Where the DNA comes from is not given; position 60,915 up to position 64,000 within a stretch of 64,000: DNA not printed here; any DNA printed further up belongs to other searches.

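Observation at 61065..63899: UvrD-like helicase with C-terminal SIR2-like domain: candidate anti-phage defence gene in a low-GC island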

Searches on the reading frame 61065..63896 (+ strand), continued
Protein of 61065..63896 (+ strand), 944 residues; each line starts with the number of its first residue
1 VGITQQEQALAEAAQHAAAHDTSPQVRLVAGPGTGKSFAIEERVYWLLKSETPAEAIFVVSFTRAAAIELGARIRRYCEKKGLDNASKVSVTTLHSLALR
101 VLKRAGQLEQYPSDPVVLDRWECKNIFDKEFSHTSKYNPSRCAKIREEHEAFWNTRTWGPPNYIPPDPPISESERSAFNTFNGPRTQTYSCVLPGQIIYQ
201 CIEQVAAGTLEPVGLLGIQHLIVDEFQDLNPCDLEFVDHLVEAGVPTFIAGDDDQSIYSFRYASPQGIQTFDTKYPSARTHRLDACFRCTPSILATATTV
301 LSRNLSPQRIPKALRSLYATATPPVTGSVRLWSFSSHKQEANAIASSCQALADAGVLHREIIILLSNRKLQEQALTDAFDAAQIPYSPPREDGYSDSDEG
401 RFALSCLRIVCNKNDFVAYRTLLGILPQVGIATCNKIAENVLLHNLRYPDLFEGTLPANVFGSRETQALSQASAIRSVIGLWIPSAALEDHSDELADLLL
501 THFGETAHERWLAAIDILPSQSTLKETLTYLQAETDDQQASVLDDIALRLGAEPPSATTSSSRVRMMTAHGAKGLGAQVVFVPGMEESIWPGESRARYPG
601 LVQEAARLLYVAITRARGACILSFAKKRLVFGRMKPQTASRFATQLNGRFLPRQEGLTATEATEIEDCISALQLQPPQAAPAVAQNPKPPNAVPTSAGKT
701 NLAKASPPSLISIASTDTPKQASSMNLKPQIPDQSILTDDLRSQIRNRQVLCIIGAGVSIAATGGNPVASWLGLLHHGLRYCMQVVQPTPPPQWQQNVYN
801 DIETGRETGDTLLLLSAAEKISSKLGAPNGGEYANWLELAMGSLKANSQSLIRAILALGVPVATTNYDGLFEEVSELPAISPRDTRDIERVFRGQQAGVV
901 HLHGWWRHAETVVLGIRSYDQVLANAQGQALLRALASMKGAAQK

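Call 32: find_related_loci(query=A1, collection=genome_contigs, flank=10000)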
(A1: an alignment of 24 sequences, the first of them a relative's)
Query A1 (944 aa) in genome_contigs; peptide patterns used: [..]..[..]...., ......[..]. (x = any residue, [..] = any of these).
600 stretches matched a pattern (row limit reached: there are more); 597 encode a relative of the query (tblastn E <= 1e-3); the best 80 are kept; 80 distinct loci.
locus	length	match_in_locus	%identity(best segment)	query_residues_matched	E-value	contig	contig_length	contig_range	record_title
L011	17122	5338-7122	29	15-628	7e-53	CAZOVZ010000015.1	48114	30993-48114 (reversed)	MAG TPA_asm: uncultured Candidatus Cloacimonadota bacterium isolate SRP192927_co6_670 genome assembly, contig: NODE_1057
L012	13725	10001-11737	28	20-628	4e-49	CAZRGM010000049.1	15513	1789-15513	MAG TPA_asm: uncultured Eubacteriales bacterium isolate SRP067234_co1_329 genome assembly, contig: k99_67315, whole geno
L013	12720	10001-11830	30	18-647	3e-47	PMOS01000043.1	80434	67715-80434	MAG: Vulcanimicrobiota bacterium isolate palsa_1479 73.20110600_P1M.7_contig_1494, whole genome shotgun sequence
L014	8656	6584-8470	28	9-646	7e-46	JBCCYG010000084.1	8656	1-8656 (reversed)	MAG: Pseudomonadota bacterium isolate P01_F01_bin.146 k141_2630563_length_8656_cov_63.9204, whole genome shotgun sequenc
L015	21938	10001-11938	28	14-648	7e-44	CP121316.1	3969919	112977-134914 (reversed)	MAG: Paracoccaceae bacterium isolate NCC532_bact_2648 chromosome, complete genome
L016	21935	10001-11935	27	14-687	5e-43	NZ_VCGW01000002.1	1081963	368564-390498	Marinobacter maritimus strain CK47 NODE_2_length_1081963_cov_63.556496, whole genome shotgun sequence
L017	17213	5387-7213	26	28-646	3e-42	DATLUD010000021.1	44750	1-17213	MAG TPA_asm: Candidatus Dormiibacterota bacterium isolate SMAG_U13974 k141_1494228, whole genome shotgun sequence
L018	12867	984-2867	27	14-651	8e-42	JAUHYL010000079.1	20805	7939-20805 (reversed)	MAG: Gammaproteobacteria bacterium isolate 3_bin.63 NODE_3157_length_20805_cov_1.490618, whole genome shotgun sequence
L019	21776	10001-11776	25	28-646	1e-41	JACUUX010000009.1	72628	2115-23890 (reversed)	MAG: Nitrospirae bacterium isolate Kmv42 NODE_120_length_72628_cov_91.727075, whole genome shotgun sequence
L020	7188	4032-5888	24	16-646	3e-41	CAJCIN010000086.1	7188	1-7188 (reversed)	Rhodospirillales bacterium isolate BOG_genome_mining.22 genome assembly, contig: k141_4942492, whole genome shotgun sequ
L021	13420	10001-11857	25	14-646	4e-41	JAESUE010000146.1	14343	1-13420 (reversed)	MAG: Pseudomonadales bacterium isolate NORP332 CoAssembly_1564583, whole genome shotgun sequence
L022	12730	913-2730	27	26-646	6e-41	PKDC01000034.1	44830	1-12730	MAG: Proteobacteria bacterium isolate Gammapro7 c_000000000046_partial_69154_113984, whole genome shotgun sequence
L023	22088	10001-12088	26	15-736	9e-41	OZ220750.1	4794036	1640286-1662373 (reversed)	MAG: Alphaproteobacteria bacterium isolate e85b98a5-d515-444b-a553-27111d8e7dd0 genome assembly, chromosome: 1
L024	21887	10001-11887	28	28-682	2e-40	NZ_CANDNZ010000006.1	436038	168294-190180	Thalassomonas sp. RHCl1 NODE_6_length_436038_cov_106.999, whole genome shotgun sequence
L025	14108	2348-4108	27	28-642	4e-40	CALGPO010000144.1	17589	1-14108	MAG: uncultured bacterium isolate N1_Bin_METABAT__18_1 genome assembly, contig: c_000002799179, whole genome shotgun seq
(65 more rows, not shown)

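Call 34: search_solved_structures(query=P0002, max_evalue=0.001)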
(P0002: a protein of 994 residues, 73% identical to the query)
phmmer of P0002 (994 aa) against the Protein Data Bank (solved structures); distinct sequences matched with E-value up to 0.001: 22.
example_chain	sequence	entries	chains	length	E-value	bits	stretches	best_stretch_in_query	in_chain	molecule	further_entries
3lfu_A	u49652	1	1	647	1.1e-44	155.8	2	220-647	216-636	DNA helicase II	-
2is1_A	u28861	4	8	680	1.7e-44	155.3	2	220-647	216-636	DNA helicase II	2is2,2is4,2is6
1pjr_A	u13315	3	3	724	1.3e-41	145.7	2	218-654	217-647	PCRA | ATP-DEPENDENT HELICASE PCRA | HELICASE PCRA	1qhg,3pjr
4c2t_A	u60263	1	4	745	5.7e-39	136.9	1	13-653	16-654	DNA HELICASE II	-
4c2u_A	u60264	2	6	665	7.7e-39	136.5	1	12-651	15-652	DNA HELICASE II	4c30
9dci_A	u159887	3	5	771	2.8e-33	118.1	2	218-648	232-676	ATP-dependent DNA helicase UvrD1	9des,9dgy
1uaa_A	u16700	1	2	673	4.6e-29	104.1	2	218-649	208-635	PROTEIN (ATP-DEPENDENT DNA HELICASE REP.)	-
2pjr_A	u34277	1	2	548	3.1e-25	91.5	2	218-526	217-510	PROTEIN (HELICASE PCRA)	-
1qhh_B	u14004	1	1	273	1.6e-14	56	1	218-445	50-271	PROTEIN (PCRA (SUBUNIT))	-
9np6_A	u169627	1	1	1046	1.8e-13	52.5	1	194-387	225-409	DNA 3'-5' helicase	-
7sjr_A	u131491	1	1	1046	1.8e-13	52.5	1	194-387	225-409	DNA helicase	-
6ppj_A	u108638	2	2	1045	2e-13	52.4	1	194-387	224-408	ATP-dependent DNA helicase (UvrD/REP)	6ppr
2pjr_B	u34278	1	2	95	6.5e-13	50.7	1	565-651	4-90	PROTEIN (HELICASE PCRA)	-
1qhh_D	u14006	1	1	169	9.4e-13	50.2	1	565-655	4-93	PROTEIN (PCRA (SUBUNIT))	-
9r3e_B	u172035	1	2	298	1.5e-12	49.5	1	716-984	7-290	Protein FAM118B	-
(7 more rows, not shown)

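Call 37: search_protein_families(library=pfam, proteins=[P0032, L005:11203-14109:+, L005:10187-11203:+], max_evalue=0.01)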
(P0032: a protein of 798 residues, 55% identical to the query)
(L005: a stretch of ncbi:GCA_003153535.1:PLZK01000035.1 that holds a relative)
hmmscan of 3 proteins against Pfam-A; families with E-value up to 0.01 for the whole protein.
P0032 (798 aa): 6 families
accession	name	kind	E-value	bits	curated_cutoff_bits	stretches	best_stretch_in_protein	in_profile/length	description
PF00580.27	UvrD-helicase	-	1.4e-35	123.7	23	2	14-108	4-96/271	UvrD/REP helicase N-terminal domain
PF13361.12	UvrD_C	-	4.2e-22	79.5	25.6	1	281-748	2-347/350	UvrD-like helicase C-terminal domain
PF19961.5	EAD8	-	3.9e-20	72.8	27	1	573-662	4-93/96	Effector-associated domain 8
PF13245.12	AAA_19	-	2.2e-15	57.5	25.1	1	22-260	10-134/134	AAA domain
PF13538.12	UvrD_C_2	-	6e-06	26.5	27.4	1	688-746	2-51/52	UvrD-like helicase C-terminal domain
PF13086.12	AAA_11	-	0.0062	16.8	27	0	11-82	7-77/257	AAA domain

L005:11203-14109:+ (969 aa): 0 families

L005:10187-11203:+ (339 aa): 1 family
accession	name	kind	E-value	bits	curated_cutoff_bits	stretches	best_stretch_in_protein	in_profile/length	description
PF13289.12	SIR2_2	-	1.9e-17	64.1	24.5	1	130-273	2-136/141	SIR2-like domain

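Call 50: search_protein_families(library=pfam, alignment_id=A2, max_evalue=0.0001)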
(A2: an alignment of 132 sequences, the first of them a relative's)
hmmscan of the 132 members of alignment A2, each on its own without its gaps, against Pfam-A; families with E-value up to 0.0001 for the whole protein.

A. member 1, L001:2811-3251:- (147 aa): 0 families

B. families by the number of members that match (of 132 scanned): 119 families (the first 25 are shown)
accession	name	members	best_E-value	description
PF13361.12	UvrD_C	5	2.3e-21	UvrD-like helicase C-terminal domain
PF00005.33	ABC_tran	4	4e-35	ABC transporter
PF13538.12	UvrD_C_2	4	9e-08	UvrD-like helicase C-terminal domain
PF01381.28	HTH_3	3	6.3e-09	Helix-turn-helix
PF11578.13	DUF3237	3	1e-07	Protein of unknown function (DUF3237)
PF04851.21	ResIII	2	3.4e-35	Type III restriction enzyme, res subunit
PF14559.12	TPR_19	2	3.5e-24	Tetratricopeptide repeat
PF04471.18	Mrr_cat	2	7.1e-23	Restriction endonuclease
PF13289.12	SIR2_2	2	1.9e-17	SIR2-like domain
PF00589.27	Phage_integrase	2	4.1e-17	Phage integrase family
PF13676.11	TIR_2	2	7.9e-17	TIR domain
PF13414.12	TPR_11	2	3.5e-15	TPR repeat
PF13245.12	AAA_19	2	5.6e-13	AAA domain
PF01797.21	Y1_Tnp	2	1.7e-11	Transposase IS200 like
PF13431.12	TPR_17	2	1.1e-08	Tetratricopeptide repeat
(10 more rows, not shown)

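Call 63: search_protein_families(library=padloc, alignment_id=A2, max_evalue=1e-10)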
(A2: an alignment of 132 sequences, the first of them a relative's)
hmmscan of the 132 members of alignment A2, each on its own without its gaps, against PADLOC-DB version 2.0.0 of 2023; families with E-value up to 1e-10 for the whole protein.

A. member 1, L001:2811-3251:- (147 aa): 0 families

B. families by the number of members that match (of 132 scanned): 268 families (the first 25 are shown)
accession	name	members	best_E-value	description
PDLC04135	mad3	4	2.8e-32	mads_3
PDLC00117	GajB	4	6.3e-32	UrvD helicase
PDLC00132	GajB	3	3.3e-25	UrvD helicase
PDLC02403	Aga_TIR-PNTD1-PNTD2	2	2.2e-113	Class I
PDLC02421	Aga_TIR-PNTD1-PNTD2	2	2.8e-103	Class I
PDLC02400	Aga_TIR-PNTD1-PNTD2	2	6.4e-57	Class I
PDLC02416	Aga_REase-TIR-PNTD1-PNTD2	2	1.7e-54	Class I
PDLC03920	MkoA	2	5.9e-46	-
PDLC03921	MkoA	2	8.5e-28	-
PDLC00123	GajB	2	6.8e-27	UrvD helicase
PDLC00114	GajB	2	1.3e-23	UrvD helicase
PDLC00103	GajB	2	3e-22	UrvD helicase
PDLC04140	mad8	2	2.5e-15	mads_8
PDLC00116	GajB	2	7e-14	UrvD helicase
PDLC02957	RT-DUF3800_VII-A1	1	6.1e-159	single gene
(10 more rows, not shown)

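Call 68: search_protein_representatives(protein=P0002)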
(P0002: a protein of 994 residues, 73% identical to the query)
Query: 994 residues. Proteins with E-value up to 0.001 (for the whole library): 58987; up to 1e-10: 22401; up to 1e-30: 3325. The best 150 are listed.
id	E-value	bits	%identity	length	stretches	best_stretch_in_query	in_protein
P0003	0.0e+00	1619.8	71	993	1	1-992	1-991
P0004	0.0e+00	1145.3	65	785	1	202-989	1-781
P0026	1.3e-222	758.1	52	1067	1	1-688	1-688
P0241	3.1e-211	720.4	50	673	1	6-668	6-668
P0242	5.3e-200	683.2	49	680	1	1-666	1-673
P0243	1.6e-195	668.3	50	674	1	11-663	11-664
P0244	1.3e-194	665.4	48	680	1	3-664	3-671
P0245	2.2e-191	654.7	48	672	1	7-667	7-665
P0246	2.3e-190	651.3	49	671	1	3-666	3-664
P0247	2.5e-184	631.4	47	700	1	1-667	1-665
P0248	3.3e-183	627.6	45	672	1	2-672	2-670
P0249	8.6e-183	626.3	48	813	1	13-663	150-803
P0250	1.5e-182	625.5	46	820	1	14-671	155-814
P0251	2.2e-181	621.6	47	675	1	6-669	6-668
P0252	2.9e-181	621.2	47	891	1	12-670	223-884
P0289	2.6e-133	462.5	41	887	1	14-671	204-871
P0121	3.7e-87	309.7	55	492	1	709-984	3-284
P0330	5.9e-77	275.9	52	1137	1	703-990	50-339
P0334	2.5e-74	267.2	49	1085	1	712-992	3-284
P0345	7.8e-70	252.4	52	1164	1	713-984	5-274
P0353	4.4e-69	249.9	49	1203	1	711-987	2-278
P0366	6.9e-67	242.6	47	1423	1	711-987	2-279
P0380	3.0e-65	237.2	50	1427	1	712-964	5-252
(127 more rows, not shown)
